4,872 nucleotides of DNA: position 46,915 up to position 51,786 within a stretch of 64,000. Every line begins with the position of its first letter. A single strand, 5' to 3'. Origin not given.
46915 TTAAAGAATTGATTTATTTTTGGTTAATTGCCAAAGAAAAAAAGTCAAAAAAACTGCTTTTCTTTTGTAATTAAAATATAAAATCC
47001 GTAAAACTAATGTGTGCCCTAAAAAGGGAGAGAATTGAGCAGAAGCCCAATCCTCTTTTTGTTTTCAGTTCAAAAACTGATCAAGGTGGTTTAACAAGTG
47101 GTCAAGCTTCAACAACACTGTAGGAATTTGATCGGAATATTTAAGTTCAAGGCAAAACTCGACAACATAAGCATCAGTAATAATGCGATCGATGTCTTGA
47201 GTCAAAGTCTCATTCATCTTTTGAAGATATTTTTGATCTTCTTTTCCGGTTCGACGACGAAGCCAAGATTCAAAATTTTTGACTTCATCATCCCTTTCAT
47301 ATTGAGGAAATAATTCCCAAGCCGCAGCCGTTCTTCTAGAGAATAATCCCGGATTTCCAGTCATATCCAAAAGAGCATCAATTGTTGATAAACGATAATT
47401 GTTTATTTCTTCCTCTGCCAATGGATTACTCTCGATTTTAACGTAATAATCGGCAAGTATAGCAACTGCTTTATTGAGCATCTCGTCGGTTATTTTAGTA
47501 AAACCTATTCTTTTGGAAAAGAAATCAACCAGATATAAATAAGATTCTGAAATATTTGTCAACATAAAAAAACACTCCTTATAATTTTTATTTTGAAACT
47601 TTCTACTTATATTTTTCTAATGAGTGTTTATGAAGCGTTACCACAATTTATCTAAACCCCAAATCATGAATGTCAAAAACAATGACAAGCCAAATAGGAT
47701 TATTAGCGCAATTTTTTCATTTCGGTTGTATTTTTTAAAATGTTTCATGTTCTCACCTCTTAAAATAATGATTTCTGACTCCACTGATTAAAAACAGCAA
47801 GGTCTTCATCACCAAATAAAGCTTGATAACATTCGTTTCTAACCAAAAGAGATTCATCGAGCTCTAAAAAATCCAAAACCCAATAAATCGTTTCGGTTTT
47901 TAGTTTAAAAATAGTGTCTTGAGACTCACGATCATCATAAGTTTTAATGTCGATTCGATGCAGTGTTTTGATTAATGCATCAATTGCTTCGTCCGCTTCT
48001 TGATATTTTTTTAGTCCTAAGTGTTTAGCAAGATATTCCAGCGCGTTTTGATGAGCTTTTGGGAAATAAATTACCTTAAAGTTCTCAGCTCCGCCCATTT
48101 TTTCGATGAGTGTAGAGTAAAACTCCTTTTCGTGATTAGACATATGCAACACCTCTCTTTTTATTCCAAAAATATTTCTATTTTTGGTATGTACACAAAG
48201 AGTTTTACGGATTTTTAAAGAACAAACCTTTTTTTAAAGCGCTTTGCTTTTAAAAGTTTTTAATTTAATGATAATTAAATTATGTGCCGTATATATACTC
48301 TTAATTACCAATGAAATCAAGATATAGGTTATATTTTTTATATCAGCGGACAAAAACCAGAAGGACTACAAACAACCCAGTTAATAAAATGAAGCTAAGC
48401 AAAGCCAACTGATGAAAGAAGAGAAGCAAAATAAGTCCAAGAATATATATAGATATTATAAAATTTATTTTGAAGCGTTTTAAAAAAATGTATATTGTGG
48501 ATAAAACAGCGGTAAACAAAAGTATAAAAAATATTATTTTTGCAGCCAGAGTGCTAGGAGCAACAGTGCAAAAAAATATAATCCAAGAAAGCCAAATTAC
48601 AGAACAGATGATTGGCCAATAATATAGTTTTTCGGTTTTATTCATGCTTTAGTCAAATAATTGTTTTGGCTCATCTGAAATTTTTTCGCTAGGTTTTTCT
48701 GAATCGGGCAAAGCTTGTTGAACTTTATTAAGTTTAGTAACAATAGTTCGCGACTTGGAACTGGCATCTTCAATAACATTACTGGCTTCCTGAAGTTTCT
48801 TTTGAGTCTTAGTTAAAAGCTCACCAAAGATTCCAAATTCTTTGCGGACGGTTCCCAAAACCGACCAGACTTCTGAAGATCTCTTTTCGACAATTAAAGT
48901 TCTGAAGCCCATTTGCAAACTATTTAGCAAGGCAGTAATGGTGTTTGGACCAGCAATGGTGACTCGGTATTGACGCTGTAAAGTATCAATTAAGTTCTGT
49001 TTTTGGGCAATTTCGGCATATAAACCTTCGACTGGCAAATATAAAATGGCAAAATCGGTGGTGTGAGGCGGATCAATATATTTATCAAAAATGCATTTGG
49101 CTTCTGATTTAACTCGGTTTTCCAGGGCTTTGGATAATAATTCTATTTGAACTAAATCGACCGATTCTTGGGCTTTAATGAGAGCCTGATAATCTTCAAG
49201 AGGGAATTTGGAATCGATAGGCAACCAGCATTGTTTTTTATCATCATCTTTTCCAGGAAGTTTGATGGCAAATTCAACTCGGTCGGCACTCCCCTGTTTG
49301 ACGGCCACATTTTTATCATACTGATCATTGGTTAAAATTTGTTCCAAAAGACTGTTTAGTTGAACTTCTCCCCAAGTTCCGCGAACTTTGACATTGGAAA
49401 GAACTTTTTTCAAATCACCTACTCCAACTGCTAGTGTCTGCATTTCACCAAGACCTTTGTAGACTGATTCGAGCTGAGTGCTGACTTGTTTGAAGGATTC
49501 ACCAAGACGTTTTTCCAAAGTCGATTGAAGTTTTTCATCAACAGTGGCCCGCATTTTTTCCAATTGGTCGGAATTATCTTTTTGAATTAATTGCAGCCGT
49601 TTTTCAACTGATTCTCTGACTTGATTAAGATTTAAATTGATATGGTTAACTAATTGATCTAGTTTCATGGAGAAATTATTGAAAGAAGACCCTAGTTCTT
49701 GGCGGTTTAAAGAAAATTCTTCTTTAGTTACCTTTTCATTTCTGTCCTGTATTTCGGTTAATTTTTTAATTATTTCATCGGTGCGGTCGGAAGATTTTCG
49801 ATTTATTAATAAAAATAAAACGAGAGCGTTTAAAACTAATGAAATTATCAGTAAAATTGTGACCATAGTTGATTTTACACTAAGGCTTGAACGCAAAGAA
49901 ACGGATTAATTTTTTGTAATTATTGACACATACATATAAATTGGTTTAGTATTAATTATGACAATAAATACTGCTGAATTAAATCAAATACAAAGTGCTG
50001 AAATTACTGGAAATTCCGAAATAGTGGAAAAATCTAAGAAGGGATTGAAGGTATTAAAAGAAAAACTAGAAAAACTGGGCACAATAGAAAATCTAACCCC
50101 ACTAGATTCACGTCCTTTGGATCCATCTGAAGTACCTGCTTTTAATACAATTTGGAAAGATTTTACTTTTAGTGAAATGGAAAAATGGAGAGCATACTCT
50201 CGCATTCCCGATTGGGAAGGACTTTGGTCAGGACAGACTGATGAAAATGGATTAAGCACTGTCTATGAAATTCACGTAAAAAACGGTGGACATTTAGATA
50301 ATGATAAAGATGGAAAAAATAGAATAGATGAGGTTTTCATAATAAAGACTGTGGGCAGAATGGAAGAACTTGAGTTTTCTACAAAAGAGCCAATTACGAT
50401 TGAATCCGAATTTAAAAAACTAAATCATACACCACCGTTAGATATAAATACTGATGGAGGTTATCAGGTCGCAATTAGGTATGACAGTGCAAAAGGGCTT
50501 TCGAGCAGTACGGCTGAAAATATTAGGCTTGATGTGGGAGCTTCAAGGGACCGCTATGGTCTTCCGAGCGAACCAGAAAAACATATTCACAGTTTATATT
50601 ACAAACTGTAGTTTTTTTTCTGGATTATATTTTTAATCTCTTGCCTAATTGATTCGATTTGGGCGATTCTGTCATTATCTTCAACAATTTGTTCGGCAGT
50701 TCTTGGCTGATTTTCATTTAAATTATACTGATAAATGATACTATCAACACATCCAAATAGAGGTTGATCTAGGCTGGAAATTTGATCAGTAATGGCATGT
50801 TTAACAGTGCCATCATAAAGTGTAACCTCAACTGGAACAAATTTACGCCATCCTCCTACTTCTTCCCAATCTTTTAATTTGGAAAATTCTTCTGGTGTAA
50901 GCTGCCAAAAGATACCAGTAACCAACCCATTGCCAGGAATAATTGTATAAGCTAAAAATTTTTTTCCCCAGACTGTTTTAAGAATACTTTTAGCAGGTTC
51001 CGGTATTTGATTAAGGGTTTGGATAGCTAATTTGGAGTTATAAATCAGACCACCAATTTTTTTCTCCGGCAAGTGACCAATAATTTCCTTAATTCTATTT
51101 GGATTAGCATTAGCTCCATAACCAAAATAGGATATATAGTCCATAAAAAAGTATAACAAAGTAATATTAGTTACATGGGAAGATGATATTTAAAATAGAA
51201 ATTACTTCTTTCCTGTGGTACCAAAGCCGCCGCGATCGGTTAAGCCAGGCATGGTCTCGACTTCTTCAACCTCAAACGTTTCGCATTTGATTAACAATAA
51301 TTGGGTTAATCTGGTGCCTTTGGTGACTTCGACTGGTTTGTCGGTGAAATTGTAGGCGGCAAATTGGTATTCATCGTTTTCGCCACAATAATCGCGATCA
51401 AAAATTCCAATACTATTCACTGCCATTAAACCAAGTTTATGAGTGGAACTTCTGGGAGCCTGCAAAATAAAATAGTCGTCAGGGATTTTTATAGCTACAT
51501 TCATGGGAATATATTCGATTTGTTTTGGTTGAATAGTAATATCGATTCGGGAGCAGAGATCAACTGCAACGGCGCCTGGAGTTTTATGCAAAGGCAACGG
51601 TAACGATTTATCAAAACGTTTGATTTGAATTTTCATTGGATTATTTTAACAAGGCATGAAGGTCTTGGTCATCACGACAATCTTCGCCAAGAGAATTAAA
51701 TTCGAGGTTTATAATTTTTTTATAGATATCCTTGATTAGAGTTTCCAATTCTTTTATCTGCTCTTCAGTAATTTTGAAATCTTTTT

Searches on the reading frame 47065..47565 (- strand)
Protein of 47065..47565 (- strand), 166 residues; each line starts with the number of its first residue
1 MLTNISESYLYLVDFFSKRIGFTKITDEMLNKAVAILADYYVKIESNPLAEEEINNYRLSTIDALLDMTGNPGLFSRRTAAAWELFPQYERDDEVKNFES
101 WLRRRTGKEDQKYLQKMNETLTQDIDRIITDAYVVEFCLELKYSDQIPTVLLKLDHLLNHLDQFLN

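Call 111: search_protein_families(library=pfam, proteins=[window:47065-47565:-], max_evalue=0.1)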
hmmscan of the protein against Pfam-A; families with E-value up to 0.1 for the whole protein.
window:47065-47565:- (166 aa): 2 families
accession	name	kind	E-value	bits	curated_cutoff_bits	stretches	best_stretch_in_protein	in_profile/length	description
PF25032.1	N-HEAT_ATR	-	0.024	13.7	27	1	108-156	20-67/547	Serine/threonine-protein kinase ATR, N-HEAT region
PF21806.3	DUF6879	-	0.063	13.2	23.9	1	77-126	11-60/167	Family of unknown function (DUF6879)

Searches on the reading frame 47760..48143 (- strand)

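Call 111: search_protein_families(library=pfam, proteins=[window:47760-48143:-], max_evalue=0.1)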
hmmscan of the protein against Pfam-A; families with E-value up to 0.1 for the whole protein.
window:47760-48143:- (127 aa): 1 family
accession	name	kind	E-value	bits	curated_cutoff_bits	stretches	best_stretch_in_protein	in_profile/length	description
PF11015.13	DUF2853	-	0.079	14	25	0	36-62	52-78/101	Protein of unknown function (DUF2853)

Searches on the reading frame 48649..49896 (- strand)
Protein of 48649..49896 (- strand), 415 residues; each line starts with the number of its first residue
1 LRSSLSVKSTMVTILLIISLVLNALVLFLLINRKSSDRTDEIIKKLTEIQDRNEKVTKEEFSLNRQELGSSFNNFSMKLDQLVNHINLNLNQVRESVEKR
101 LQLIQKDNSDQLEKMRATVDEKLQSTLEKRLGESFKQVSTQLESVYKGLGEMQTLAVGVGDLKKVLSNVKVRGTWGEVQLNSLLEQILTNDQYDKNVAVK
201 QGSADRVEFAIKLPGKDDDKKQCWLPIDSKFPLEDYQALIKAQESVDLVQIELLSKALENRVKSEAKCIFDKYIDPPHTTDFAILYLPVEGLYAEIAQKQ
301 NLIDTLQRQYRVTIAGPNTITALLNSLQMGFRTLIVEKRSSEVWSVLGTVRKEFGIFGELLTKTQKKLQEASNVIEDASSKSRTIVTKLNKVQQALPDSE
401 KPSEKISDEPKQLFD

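Call 59: search_protein_families(library=pfam, proteins=[window:48649-49896:-], max_evalue=0.1)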
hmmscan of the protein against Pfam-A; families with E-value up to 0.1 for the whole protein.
window:48649-49896:- (415 aa): 6 families
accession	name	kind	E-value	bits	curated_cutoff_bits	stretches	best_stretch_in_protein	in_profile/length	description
PF02646.22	RmuC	-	8.5e-73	245.4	26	1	111-395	2-284/291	RmuC family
PF00015.26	MCPsignal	-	0.0025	18.1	34.6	1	339-409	87-157/172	Methyl-accepting chemotaxis protein (MCP) signalling domain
PF21497.3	TcpC-like_C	-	0.031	15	27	0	326-390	25-89/109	Conjugal transfer protein-like, C-terminal domain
PF01442.23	Apolipoprotein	-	0.041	14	90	1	36-149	3-104/190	Apolipoprotein A1/A4/E domain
PF03523.18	Macscav_rec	-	0.063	13.6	25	1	71-98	20-47/49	Macrophage scavenger receptor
PF07730.19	HisKA_3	-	0.07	14.1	24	0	91-120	32-61/68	Histidine kinase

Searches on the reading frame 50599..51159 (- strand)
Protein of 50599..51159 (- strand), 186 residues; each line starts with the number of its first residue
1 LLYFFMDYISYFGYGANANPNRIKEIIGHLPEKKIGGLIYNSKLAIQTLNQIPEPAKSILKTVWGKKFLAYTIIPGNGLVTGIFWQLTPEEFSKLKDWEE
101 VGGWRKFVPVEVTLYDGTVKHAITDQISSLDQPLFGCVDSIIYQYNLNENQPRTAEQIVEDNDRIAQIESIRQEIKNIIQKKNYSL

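Call 59: search_protein_families(library=pfam, proteins=[window:50599-51159:-], max_evalue=0.1)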
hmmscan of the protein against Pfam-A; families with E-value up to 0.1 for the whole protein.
window:50599-51159:- (186 aa): 2 families
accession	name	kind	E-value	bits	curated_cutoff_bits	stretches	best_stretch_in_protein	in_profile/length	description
PF15634.11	Tox-ART-HYE1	-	0.0042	16.9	25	1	97-175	98-172/282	HYE1 signature containing ADP-ribosyltransferase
PF14882.11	INT_rpt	-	0.076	13.7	26.5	0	96-122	22-48/55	Integrase repeat unit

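Call 112: search_solved_structures(query=window:50599-51159:-, max_evalue=10)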
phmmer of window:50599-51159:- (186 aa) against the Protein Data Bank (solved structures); distinct sequences matched with E-value up to 10: 3.
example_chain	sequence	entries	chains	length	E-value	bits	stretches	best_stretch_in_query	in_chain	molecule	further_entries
1wn0_A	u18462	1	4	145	0.017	18.3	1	77-145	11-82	histidine-containing phosphotransfer protein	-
1yvi_A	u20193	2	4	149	0.26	14.5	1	79-145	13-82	histidine-containing phosphotransfer protein | Histidine-containing phosphotransfer protein 1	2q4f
9dn6_A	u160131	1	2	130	0.84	12.8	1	23-91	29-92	De novo designed IR agonist RF-405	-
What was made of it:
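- Tried and rejected: The ORF at 50599-51159 has a weak Tox-ART-HYE1 hit (E 0.004, below cut-off; call 59), which the PDB sequence search does not support (call 112).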

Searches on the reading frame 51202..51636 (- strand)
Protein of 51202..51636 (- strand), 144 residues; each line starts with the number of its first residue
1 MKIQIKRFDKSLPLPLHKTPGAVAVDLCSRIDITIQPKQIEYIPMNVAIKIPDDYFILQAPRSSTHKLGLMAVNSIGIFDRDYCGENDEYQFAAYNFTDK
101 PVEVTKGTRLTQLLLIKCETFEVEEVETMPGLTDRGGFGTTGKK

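Call 59: search_protein_families(library=pfam, proteins=[window:51202-51636:-], max_evalue=0.1)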
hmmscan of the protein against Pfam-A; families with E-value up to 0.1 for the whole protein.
window:51202-51636:- (144 aa): 3 families
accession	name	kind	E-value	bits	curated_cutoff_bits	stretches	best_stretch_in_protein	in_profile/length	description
PF00692.24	dUTPase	-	1.3e-21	77.1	22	1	13-141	4-128/129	dUTPase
PF22769.1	DCD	-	3e-08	34.4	27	1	32-116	70-151/153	dCTP deaminase-like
PF11470.14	TUG-UBL1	-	0.074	13.6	23.3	0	94-124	2-32/65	TUG ubiquitin-like domain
